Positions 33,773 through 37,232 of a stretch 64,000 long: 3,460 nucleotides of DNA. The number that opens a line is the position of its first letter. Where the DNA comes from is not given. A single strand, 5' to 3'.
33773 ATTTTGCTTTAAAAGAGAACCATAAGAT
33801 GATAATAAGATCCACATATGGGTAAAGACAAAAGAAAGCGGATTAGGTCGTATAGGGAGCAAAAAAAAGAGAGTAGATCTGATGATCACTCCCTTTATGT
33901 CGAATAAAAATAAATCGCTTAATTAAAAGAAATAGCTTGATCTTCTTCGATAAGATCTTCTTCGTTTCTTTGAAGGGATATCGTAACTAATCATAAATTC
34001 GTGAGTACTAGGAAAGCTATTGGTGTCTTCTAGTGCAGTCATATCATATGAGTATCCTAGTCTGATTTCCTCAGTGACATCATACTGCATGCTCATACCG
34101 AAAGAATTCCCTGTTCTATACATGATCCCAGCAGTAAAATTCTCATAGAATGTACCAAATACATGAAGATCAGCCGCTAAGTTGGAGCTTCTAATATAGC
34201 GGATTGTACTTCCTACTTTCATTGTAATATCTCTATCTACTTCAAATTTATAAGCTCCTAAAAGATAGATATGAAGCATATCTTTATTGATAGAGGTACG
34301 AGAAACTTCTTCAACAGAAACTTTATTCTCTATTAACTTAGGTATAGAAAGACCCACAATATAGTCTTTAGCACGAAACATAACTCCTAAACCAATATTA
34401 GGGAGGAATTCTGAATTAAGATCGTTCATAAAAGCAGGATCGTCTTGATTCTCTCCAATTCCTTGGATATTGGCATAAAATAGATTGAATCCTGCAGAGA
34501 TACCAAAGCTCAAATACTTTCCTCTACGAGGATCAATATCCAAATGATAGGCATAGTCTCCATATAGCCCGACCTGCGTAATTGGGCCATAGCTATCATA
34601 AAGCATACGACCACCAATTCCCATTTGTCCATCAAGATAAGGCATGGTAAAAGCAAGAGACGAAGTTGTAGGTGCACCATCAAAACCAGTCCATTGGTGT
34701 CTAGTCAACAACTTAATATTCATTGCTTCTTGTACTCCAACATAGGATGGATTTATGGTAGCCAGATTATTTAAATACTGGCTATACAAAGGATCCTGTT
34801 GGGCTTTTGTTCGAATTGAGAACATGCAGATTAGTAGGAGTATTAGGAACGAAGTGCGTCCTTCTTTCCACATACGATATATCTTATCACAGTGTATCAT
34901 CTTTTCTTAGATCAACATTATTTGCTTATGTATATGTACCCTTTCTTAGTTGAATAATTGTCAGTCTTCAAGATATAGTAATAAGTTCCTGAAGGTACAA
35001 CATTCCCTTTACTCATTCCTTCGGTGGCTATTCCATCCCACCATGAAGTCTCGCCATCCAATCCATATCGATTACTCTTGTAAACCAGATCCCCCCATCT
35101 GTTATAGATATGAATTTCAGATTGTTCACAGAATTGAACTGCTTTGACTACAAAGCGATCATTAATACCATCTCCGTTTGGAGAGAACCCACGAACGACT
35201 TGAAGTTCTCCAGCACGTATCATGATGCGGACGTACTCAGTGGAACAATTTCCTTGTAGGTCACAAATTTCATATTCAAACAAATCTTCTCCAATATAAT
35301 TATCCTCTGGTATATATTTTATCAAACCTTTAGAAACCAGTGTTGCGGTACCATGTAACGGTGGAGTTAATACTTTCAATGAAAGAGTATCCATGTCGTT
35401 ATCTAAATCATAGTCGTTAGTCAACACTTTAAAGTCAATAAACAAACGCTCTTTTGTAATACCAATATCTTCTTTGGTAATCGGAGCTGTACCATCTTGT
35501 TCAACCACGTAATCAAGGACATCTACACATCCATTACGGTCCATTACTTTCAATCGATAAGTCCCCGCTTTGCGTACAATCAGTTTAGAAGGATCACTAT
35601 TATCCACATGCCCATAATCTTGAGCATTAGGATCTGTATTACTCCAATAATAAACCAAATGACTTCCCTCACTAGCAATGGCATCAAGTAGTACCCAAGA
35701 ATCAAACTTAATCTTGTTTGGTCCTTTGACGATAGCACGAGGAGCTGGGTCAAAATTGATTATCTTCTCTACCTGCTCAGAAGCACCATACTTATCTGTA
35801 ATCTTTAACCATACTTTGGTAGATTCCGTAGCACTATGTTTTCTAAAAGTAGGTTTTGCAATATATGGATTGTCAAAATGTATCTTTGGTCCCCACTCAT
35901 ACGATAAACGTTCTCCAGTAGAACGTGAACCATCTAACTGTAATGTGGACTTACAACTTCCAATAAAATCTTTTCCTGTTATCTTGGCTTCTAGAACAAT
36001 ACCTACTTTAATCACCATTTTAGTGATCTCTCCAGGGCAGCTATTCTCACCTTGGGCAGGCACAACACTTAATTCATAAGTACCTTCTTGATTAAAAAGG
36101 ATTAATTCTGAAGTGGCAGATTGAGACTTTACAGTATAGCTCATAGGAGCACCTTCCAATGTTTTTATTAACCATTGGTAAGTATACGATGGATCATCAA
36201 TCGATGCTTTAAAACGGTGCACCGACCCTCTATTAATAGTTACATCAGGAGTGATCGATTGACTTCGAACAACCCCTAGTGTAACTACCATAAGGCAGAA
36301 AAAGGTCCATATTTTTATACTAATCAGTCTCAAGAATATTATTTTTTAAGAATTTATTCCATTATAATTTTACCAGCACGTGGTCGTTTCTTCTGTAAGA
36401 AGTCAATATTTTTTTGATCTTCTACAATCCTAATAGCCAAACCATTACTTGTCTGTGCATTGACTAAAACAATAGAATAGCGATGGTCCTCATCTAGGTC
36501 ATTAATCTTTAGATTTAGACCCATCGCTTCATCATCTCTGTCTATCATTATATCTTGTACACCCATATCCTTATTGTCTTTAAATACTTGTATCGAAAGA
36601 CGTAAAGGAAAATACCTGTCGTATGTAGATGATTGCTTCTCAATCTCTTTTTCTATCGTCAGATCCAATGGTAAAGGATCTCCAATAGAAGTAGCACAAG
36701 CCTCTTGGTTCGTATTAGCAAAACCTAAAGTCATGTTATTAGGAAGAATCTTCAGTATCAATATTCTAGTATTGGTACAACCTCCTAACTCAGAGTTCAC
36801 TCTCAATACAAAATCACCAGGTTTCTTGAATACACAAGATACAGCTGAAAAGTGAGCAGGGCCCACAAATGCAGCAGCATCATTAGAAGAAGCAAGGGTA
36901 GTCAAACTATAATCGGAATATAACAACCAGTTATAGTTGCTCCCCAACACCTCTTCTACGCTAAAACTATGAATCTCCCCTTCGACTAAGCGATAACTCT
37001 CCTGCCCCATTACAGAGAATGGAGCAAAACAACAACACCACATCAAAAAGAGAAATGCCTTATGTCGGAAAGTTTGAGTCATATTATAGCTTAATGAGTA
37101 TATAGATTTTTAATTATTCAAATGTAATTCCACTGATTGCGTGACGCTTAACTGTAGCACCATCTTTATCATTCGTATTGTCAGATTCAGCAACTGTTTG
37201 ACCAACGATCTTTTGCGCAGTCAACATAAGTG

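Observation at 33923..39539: Six-gene T9SS-linked operon: five secreted paralogs share an unassigned module, but only the last has a sorting domain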

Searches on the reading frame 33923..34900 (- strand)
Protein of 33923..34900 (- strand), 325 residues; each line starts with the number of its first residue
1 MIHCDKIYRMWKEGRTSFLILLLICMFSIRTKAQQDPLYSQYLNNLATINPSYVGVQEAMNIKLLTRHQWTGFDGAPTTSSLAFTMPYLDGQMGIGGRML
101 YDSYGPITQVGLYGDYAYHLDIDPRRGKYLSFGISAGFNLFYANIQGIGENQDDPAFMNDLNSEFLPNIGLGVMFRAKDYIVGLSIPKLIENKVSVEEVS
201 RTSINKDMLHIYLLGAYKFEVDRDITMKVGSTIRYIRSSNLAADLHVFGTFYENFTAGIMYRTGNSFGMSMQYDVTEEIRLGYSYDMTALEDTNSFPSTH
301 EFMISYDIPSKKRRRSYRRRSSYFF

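Call 3: search_protein_families(library=pfam, proteins=[window:33923-34900:-], max_evalue=1)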
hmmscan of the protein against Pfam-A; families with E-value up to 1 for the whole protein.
window:33923-34900:- (325 aa): 4 families
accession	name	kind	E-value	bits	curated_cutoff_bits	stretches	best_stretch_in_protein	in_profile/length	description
PF11751.14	PorP_SprF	-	3.2e-62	211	22.3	1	32-306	2-273/273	Type IX secretion system membrane protein PorP/SprF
PF13505.12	OMP_b-brl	-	0.00011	22.9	28.7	1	133-305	21-170/175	Outer membrane protein beta-barrel domain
PF13729.12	TraF_2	-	0.0016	18.1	25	1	154-230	183-251/264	F plasmid transfer operon, TraF, protein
PF14552.11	Tautomerase_2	-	0.2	12.2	28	1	13-48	23-58/82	Tautomerase enzyme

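Call 4: search_protein_families(library=ncbifam, proteins=[window:33923-34900:-], max_evalue=1)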
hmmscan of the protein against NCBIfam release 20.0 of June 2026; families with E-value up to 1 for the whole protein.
window:33923-34900:- (325 aa): 1 family
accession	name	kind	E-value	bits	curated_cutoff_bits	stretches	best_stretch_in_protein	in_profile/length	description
TIGR03519.1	T9SS_PorP_fam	subfamily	7e-68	229.2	90.55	1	17-308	4-292/292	PorP/SprF family type IX secretion system membrane protein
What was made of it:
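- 33923..34900 (-): g6: PorP/SprF-family outer-membrane beta-barrel, the cognate shuttle and anchor for g5. Basic C-tail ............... with no CxC motif. PF11751 3.2e-62; TIGR03519 7e-68 (calls 3, 4).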

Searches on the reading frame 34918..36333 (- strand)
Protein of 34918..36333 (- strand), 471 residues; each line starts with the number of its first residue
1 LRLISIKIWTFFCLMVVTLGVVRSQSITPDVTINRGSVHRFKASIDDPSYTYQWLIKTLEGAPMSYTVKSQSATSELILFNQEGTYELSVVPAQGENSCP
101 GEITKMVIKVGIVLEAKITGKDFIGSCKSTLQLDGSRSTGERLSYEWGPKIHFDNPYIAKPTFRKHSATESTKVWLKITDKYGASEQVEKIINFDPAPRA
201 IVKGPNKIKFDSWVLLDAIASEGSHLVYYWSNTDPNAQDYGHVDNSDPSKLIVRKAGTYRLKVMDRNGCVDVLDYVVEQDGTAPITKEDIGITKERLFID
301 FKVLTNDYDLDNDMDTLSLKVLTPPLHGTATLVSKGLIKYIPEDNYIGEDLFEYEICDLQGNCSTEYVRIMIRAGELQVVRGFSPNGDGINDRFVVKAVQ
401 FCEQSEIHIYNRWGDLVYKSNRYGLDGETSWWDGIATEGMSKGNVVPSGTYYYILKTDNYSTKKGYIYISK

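Call 3: search_protein_families(library=pfam, proteins=[window:34918-36333:-], max_evalue=1)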
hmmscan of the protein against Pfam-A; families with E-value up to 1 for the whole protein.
window:34918-36333:- (471 aa): 7 families
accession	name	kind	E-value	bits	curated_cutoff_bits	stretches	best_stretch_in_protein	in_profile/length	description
PF13585.12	CHU_C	-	1.1e-23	83.5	27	1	379-469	3-86/86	CHU_C Type IX secretion signal domain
PF17963.7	Big_9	-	1.9e-13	51.6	23.6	1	283-370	3-88/89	Bacterial Ig domain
PF17892.7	Cadherin_5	-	3.8e-08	33.5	26.5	1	298-371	23-96/98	Cadherin-like domain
PF17803.7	Cadherin_4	-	4.4e-06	27.6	25.1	1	279-340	9-71/71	Bacterial cadherin-like domain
PF22352.2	K319L-like_PKD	-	6.7e-05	23.3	27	0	211-268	11-73/84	K319L-like, PKD domain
PF24312.1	Ig-like_POM152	-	0.00017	22.3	27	1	65-104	49-84/89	Nucleoporin POM152, Ig-like domain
PF06832.18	BiPBP_C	-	0.00066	20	26.8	0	236-270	51-85/90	Penicillin-Binding Protein C-terminus Family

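Call 4: search_protein_families(library=ncbifam, proteins=[window:34918-36333:-], max_evalue=1)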
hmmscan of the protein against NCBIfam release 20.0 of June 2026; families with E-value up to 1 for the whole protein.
window:34918-36333:- (471 aa): 5 families
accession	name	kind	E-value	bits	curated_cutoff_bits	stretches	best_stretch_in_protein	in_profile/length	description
TIGR04131.1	Bac_Flav_CTERM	domain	1.2e-13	51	35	1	380-469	4-83/85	T9SS type B sorting domain-containing protein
NF012211.1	tand_rpt_95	domain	5e-11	42.4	90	1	300-373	12-85/98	tandem-95 repeat protein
NF038112.1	myxo_dep_M36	subfamily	0.0004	17.6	1500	1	47-237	1222-1423/1604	myxosortase-dependent M36 family metallopeptidase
NF009147.0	PRK12496.1-4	equivalog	0.13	11.8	311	1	249-322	40-114/170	hypothetical protein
TIGR04183.1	Por_Secre_tail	domain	0.21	11.6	23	0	393-463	9-66/72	T9SS type A sorting domain-containing protein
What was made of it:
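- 34918..36333 (-): g5: 471-aa T9SS type-B cargo, the proposed base. Family N-module (about aa 25-115, 35989-36261, Cys99/127), then PKD-like domains, Big_9 (aa 283-370) and a CHU_C type-B CTD (aa 379-469, 34927-35199). It has no tail peptide. PF13585 1.1e-23, PF17963 1.9e-13, TIGR04131 1.2e-13 (calls 3, 4).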

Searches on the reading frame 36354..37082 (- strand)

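Call 3: search_protein_families(library=pfam, proteins=[window:36354-37082:-], max_evalue=1)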
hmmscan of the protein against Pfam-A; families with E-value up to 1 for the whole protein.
window:36354-37082:- (242 aa): 1 family
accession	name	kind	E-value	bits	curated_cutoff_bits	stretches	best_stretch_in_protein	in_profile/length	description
PF16223.10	DUF4882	-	0.1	12.3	32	1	30-76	49-95/267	Domain of unknown function (DUF4882)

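Call 4: search_protein_families(library=ncbifam, proteins=[window:36354-37082:-], max_evalue=1)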
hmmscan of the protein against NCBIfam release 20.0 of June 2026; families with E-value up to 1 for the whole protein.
window:36354-37082:- (242 aa): 0 families
